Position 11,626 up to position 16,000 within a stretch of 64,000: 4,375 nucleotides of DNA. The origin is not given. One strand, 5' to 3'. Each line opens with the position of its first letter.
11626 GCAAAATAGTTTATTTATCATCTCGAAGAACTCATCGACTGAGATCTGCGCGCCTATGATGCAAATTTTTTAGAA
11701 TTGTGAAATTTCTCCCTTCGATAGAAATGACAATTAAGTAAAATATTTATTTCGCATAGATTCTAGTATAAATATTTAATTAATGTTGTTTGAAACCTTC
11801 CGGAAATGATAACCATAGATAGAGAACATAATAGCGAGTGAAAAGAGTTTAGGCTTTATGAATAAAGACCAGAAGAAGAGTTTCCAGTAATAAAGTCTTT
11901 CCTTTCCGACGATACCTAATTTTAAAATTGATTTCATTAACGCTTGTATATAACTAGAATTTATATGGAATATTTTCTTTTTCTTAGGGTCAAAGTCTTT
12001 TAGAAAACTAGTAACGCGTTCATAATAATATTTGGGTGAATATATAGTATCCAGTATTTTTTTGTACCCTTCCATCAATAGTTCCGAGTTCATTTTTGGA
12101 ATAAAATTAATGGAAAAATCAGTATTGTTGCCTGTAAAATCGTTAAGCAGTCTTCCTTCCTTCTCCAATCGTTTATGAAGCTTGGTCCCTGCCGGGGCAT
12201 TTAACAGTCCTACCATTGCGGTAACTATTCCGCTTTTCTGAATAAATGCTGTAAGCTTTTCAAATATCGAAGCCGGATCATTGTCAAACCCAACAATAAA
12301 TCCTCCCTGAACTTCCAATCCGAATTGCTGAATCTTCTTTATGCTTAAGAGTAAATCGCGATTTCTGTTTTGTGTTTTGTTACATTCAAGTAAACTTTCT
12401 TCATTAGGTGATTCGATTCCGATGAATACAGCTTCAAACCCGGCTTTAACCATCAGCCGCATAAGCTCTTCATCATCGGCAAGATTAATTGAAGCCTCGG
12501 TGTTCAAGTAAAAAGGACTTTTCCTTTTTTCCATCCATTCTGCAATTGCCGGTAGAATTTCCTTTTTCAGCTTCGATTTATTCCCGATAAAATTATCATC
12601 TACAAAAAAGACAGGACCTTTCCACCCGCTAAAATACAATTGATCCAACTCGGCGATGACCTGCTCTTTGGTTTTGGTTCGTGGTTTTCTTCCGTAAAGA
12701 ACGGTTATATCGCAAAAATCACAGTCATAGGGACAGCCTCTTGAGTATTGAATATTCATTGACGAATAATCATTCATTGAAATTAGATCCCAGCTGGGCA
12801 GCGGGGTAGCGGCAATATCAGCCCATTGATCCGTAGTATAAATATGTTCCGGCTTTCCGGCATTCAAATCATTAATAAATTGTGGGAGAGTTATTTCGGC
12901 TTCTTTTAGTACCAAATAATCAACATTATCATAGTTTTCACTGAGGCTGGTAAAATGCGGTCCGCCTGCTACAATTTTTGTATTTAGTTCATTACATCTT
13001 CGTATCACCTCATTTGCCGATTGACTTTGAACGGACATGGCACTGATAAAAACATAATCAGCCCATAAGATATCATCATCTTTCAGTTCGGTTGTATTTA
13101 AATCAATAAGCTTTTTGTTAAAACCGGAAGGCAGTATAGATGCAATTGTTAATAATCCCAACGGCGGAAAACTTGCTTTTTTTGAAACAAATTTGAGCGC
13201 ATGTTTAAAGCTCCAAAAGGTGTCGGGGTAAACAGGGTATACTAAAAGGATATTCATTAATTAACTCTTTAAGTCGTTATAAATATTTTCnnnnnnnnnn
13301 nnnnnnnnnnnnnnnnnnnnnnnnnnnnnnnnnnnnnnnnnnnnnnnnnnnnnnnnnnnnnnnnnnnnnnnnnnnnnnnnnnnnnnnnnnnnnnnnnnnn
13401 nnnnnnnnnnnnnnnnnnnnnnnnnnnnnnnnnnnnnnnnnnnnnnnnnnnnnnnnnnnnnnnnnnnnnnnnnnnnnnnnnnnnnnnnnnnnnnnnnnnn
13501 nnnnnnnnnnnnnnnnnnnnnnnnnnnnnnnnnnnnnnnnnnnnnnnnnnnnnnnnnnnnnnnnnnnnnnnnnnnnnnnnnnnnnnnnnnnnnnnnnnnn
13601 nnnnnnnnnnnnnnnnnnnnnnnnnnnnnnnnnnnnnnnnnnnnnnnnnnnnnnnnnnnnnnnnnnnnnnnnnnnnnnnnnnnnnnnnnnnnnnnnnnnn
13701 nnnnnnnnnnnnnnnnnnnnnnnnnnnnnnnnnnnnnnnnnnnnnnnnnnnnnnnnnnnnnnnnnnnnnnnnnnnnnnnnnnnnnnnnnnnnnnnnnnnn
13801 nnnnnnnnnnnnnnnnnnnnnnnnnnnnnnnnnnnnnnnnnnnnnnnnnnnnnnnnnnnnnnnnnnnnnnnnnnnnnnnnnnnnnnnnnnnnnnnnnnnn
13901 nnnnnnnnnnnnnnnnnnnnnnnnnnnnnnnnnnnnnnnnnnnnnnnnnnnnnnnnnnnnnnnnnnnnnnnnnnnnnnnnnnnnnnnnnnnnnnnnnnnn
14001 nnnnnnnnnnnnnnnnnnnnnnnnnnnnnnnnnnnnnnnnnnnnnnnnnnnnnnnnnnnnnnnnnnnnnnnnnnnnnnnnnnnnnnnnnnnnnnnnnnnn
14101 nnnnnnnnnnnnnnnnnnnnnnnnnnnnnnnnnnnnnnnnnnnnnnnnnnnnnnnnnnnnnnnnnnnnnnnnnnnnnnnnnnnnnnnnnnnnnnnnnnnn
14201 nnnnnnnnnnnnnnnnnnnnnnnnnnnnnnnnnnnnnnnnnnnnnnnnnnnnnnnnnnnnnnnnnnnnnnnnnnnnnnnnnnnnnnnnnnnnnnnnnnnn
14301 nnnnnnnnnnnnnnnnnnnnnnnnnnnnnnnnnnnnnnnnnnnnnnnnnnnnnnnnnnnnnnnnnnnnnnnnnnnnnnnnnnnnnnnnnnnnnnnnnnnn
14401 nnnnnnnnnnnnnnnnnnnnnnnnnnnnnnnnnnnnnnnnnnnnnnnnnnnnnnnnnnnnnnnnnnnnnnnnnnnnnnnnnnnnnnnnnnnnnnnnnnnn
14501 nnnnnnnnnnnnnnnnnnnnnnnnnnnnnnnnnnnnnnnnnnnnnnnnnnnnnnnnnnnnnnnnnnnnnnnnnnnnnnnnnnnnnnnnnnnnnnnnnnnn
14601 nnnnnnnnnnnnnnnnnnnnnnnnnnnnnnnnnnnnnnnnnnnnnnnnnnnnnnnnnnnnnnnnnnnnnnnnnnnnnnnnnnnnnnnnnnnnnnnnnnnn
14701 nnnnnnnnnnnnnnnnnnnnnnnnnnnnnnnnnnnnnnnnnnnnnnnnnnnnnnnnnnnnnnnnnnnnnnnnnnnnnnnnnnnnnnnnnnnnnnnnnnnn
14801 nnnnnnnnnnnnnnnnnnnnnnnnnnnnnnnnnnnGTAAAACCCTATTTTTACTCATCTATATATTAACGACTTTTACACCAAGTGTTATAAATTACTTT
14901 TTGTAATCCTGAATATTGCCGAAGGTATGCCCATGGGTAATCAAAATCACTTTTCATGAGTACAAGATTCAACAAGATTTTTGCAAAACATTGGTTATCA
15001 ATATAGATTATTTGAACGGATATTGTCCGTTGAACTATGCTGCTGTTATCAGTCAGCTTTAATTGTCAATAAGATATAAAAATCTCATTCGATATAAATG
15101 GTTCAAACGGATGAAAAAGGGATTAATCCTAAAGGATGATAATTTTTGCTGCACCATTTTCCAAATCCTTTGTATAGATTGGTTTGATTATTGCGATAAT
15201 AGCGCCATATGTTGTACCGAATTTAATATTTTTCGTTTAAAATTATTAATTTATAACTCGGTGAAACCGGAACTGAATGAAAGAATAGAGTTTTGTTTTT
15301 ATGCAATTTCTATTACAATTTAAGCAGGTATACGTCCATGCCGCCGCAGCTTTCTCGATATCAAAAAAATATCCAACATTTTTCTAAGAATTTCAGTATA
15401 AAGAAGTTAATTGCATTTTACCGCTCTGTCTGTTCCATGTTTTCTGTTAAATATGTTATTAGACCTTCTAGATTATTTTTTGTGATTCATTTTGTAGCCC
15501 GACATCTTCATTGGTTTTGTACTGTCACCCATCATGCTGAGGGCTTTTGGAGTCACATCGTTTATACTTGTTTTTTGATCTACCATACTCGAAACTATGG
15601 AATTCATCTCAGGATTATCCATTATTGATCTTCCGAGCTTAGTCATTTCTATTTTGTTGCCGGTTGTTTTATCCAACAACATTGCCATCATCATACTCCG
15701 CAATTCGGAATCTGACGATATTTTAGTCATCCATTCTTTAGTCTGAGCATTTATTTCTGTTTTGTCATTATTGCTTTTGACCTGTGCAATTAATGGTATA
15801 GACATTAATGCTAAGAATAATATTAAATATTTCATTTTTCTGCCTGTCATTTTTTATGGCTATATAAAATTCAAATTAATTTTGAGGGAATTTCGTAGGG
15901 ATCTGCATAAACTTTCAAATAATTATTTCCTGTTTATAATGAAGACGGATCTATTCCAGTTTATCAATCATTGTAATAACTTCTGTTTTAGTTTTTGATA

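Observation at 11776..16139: Tandem B12-binding radical SAM enzymes within the element regulon with no obvious precursor peptide. Neighbours are a Met-rich secreted protein and a 62-aa protein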

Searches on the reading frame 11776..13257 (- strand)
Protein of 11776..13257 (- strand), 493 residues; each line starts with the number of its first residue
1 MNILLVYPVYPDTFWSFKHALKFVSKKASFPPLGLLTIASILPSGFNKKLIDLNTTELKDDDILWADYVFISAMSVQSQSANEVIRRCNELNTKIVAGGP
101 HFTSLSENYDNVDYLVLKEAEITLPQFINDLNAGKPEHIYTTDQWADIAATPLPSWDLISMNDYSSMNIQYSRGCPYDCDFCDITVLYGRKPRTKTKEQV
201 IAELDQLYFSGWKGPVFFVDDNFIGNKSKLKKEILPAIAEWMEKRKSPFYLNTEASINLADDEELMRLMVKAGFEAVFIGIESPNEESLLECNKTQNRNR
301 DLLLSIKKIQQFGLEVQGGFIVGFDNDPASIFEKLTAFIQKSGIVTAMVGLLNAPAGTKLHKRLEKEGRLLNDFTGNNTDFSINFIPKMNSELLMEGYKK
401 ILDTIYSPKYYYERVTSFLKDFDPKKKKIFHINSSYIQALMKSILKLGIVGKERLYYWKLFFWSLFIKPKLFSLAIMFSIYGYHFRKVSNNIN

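Call 3: search_protein_families(library=pfam, proteins=[window:11776-13257:-], max_evalue=0.01)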
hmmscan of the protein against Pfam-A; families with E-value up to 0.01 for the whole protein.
window:11776-13257:- (493 aa): 3 families
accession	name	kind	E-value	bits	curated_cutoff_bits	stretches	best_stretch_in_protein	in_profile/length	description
PF13282.11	DUF4070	-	1.2e-41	142.6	22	1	358-491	1-137/144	Domain of unknown function (DUF4070)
PF04055.27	Radical_SAM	-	2.9e-16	60.5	29.5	1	170-336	2-163/166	Radical SAM superfamily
PF02310.24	B12-binding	-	1.5e-10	41.4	32.1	1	30-127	12-120/121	B12 binding domain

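Call 4: search_protein_families(library=ncbifam, proteins=[window:11776-13257:-], max_evalue=0.01)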
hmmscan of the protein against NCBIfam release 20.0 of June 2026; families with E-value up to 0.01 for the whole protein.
window:11776-13257:- (493 aa): 24 families
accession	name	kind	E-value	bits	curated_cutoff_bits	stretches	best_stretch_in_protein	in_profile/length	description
TIGR04479.1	bcpD_PhpK_rSAM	subfamily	6.1e-23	81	600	1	165-342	240-409/504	PhpK family radical SAM P-methyltransferase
TIGR04072.2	rSAM_ladder_B12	equivalog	3.6e-22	78.6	360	1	79-416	84-426/443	lipid biosynthesis B12-binding/radical SAM protein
TIGR03471.1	HpnJ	equivalog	1.5e-18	67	577.6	1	167-429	198-457/472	hopanoid biosynthesis associated radical SAM protein HpnJ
TIGR04013.1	B12_SAM_MJ_1487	hypoth_equivalog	8.4e-18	64.4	251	1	69-202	47-187/382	TIGR04013 family B12-binding domain/radical SAM domain-containing protein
TIGR02026.1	BchE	equivalog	8e-17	61.3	481.35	1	29-413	19-435/497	magnesium-protoporphyrin IX monomethyl ester anaerobic oxidative cyclase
TIGR04367.1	HpnR_B12_rSAM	equivalog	2e-16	59.6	650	1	167-322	187-333/490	hopanoid C-3 methylase HpnR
NF050148.1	rSAM_ApyD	equivalog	5.7e-16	58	750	1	89-329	100-353/645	RiPP biosynthesis radical SAM protein ApyD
TIGR04014.1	B12_SAM_MJ_0865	equivalog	9.4e-14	51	360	1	38-349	17-343/434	methyl-coenzyme M reductase glutamine C-methyltransferase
NF033070.1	rSAM_AprD4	equivalog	1.4e-13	50.6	500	1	119-369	143-395/456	AprD4 family radical SAM diol-dehydratase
NF045585.1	rSAM_slr0320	equivalog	2.1e-13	49.6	775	1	162-311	232-376/511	photosystem II high light acclimation radical SAM protein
TIGR04295.1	B12_rSAM_oligo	hypoth_equivalog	1.4e-10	40.5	400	1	165-343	199-363/422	TIGR04295 family B12-binding domain-containing radical SAM protein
NF038361.1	rSAM_Sden_1168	equivalog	1.7e-09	36.8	575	1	167-370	283-479/560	Sden_1168 family B12-binding radical SAM P-methyltransferase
TIGR03975.1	rSAM_ocin_1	subfamily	3.7e-09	35.6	281.85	1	105-340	175-428/606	RiPP maturation radical SAM C-methyltransferase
NF040542.1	rSAM_RCCLKC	equivalog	2.5e-08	33.5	450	1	168-323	182-331/423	arsinothricin biosynthesis radical SAM protein ArsL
TIGR00089.1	TIGR00089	subfamily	6.2e-07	28.5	251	1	60-341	31-317/429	MiaB/RimO family radical SAM methylthiotransferase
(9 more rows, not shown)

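Call 12: search_solved_structures(query=window:11776-13257:-, max_evalue=0.01)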
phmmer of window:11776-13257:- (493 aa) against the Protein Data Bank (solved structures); distinct sequences matched with E-value up to 0.01: 5.
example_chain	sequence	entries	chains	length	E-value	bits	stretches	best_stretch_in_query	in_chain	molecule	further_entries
6fd2_B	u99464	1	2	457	7.9e-10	41.4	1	134-370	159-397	Putative apramycin biosynthetic oxidoreductase 4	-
9ccb_A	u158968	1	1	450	2e-08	36.7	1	151-335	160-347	Radical SAM core domain-containing protein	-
2qgq_A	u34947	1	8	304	0.002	20.3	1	169-341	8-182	Protein TM_1862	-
7mjz_A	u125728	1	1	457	0.0048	19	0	110-215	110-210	tRNA-2-methylthio-N(6)-dimethylallyladenosine synthase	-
7mjv_A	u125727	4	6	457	0.0048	19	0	110-215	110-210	tRNA-2-methylthio-N(6)-dimethylallyladenosine synthase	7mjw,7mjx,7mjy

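Call 21: find_homologous_proteins(query=window:11776-13257:-)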
Query window:11776-13257:- (493 aa): 8000 proteins with E <= 0.001 among 8000 candidates; the best 120 are listed.
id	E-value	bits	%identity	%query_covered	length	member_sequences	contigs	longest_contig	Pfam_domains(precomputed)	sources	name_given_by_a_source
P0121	0.0e+0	1126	100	100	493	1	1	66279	PF04055.28,PF13282.12,PF02310.25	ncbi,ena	-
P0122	2.4e-293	991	86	100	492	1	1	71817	PF04055.28,PF13282.12,PF02310.25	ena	-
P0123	7.9e-288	973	84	100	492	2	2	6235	PF04055.28,PF13282.12,PF02310.25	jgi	-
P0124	5.2e-287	970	83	100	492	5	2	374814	PF04055.28,PF13282.12,PF02310.25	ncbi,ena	-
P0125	1.4e-286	969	83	100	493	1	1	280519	PF04055.28,PF13282.12,PF02310.25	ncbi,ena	-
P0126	2.8e-285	965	83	99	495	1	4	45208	PF04055.28,PF13282.12,PF02310.25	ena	-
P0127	3.4e-283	958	83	100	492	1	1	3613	PF04055.28,PF13282.12,PF02310.25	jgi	jgi:radical SAM superfamily enzyme YgiQ (UPF0313 family)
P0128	4.2e-283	958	83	99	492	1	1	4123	PF04055.28,PF13282.12,PF02310.25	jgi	jgi:radical SAM superfamily enzyme YgiQ (UPF0313 family)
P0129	4.9e-283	957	84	100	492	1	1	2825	PF04055.28,PF13282.12,PF02310.25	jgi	jgi:radical SAM superfamily enzyme YgiQ (UPF0313 family)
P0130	1.1e-282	956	83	100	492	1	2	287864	PF04055.28,PF13282.12,PF02310.25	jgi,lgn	jgi:radical SAM superfamily enzyme YgiQ (UPF0313 family)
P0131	2.4e-282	955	83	100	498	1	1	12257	PF04055.28,PF13282.12,PF02310.25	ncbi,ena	-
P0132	3.0e-282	955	83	99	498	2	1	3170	PF04055.28,PF13282.12,PF02310.25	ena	-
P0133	4.6e-282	954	83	100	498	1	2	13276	PF04055.28,PF13282.12,PF02310.25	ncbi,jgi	-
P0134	5.2e-281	951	83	100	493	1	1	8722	PF04055.28,PF13282.12,PF02310.25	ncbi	-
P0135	2.4e-279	945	82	100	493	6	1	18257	PF04055.28,PF13282.12,PF02310.25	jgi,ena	jgi:radical SAM superfamily enzyme YgiQ (UPF0313 family)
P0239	8.1e-270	914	78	100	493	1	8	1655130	PF04055.28,PF13282.12,PF02310.25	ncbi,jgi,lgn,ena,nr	ncbi:radical SAM protein [bacterium BRH_c32]|nr:MAG: radical SAM protein [bacterium BRH_c32]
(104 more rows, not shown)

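Call 48: find_encoding_contigs(protein=P0239, flank=8000, max_places=3)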
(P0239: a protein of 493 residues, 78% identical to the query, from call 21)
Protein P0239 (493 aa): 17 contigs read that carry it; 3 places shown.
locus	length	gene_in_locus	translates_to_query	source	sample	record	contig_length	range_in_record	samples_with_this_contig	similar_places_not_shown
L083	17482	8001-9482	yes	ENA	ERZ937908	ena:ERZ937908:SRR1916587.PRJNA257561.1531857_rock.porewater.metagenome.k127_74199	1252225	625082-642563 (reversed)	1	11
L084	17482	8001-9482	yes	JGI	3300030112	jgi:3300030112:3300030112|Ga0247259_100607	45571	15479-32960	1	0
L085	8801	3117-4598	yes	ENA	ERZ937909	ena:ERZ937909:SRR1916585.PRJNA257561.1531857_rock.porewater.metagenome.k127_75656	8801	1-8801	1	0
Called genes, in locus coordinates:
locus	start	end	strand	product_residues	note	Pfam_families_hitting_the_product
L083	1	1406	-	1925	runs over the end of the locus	PF00041:fn3 (faint), PF02369:Big_1 (weak), PF09134:Invasin_D3 (faint), PF02369:Big_1 (weak), PF25788:Ig_Rha78A_N (faint), PF25059:FN3_DSCAM-DSCAML_C (faint), PF18962:Por_Secre_tail (weak)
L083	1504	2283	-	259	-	PF18962:Por_Secre_tail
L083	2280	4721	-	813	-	PF05547:Peptidase_M6, PF18962:Por_Secre_tail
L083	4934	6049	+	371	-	PF01594:AI-2E_transport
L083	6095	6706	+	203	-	PF01810:LysE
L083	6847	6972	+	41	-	-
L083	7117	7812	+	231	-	PF00072:Response_reg, PF00196:GerE, PF04545:Sigma70_r4 (weak), PF08281:Sigma70_r4_2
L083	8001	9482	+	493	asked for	PF02310:B12-binding, PF04055:Radical_SAM, PF13282:DUF4070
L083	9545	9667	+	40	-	-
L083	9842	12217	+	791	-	PF13205:Big_5, PF18998:Flg_new_2, PF11999:Ice_binding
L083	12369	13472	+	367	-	PF13505:OMP_b-brl, PF00691:OmpA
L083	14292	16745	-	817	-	PF02012:BNR (faint), PF10342:Kre9_KNH (faint), PF17957:Big_7 (faint), PF21471:Reelin_subrepeat-B (faint)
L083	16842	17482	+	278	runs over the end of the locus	PF01436:NHL (weak)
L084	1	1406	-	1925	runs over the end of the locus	PF00041:fn3 (faint), PF02369:Big_1 (weak), PF09134:Invasin_D3 (faint), PF02369:Big_1 (weak), PF25788:Ig_Rha78A_N (faint), PF25059:FN3_DSCAM-DSCAML_C (faint), PF18962:Por_Secre_tail (weak)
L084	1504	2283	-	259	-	PF18962:Por_Secre_tail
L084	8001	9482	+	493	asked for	PF02310:B12-binding, PF04055:Radical_SAM, PF13282:DUF4070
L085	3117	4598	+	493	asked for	PF02310:B12-binding, PF04055:Radical_SAM, PF13282:DUF4070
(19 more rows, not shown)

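Call 82: predict_structure(alignment_id=A4)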
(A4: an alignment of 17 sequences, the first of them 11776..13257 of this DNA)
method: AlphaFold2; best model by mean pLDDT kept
length: 493 residues; sequences in the alignment: 17
mean_pLDDT: 54.8   pTM: 0.44
mean pLDDT of the five models: 54.8, 54.0, 51.4, 48.6, 47.3
residues with pLDDT >= 90: 15; 70-90: 102; 50-70: 177; < 50: 199
segments of 3 or more residues with pLDDT < 50: 8-38, 100-107, 117-122, 143-190, 283-298, 321-326, 343-355, 357-361, 367-402, 404-406, 424-433, 447-450, 491-493
pLDDT, mean of each block of 10 residues (from residue 1): 56 27 28 42 59 57 75 56 74 69 45 61 61 73 39 27 23 25 35 73 71 56 71 91 80 75 91 74 47 43 78 66 50 55 44 43 48 31 26 44 49 58 45 52 51 65 70 58 53 37
secondary structure, 60 per line:
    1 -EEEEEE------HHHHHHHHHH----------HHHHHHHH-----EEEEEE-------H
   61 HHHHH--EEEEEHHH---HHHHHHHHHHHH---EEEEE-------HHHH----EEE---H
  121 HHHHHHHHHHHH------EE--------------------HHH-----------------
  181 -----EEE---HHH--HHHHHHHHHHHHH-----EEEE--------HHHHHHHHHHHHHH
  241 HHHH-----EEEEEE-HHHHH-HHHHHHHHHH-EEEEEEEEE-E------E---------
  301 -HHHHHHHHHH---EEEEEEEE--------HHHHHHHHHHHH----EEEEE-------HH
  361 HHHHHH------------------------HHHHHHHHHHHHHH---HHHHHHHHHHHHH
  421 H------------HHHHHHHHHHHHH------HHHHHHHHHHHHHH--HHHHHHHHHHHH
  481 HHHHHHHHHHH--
elements in order: E2-7 H14-23 H34-41 E47-52 H60-65 E68-72 H79-90 E94-98 H106-109 E114-116 H120-132 E186-188 H197-209 E215-218 H227-244 E250-255 H257-261 H263-272 E274-282 H302-311 E315-322 H331-342 E347-351 H359-366 H391-404 H408-421 H434-446 H453-466 H469-491

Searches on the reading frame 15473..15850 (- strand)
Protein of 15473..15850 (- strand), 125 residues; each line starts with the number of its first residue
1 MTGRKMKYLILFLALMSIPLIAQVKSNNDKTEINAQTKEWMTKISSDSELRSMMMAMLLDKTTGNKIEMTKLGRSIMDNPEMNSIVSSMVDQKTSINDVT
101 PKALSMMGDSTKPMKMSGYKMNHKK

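Call 3: search_protein_families(library=pfam, proteins=[window:15473-15850:-], max_evalue=0.01)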
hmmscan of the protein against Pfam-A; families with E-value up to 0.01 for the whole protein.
window:15473-15850:- (125 aa): 0 families

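Call 4: search_protein_families(library=ncbifam, proteins=[window:15473-15850:-], max_evalue=0.01)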
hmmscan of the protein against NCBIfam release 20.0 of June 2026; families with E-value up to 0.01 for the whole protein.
window:15473-15850:- (125 aa): 1 family
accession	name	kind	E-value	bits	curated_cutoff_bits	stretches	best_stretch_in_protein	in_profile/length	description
NF038038.1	cytoc_DsrJ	equivalog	0.0022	18.3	100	1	6-59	8-63/121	sulfate reduction electron transfer complex DsrMKJOP subunit DsrJ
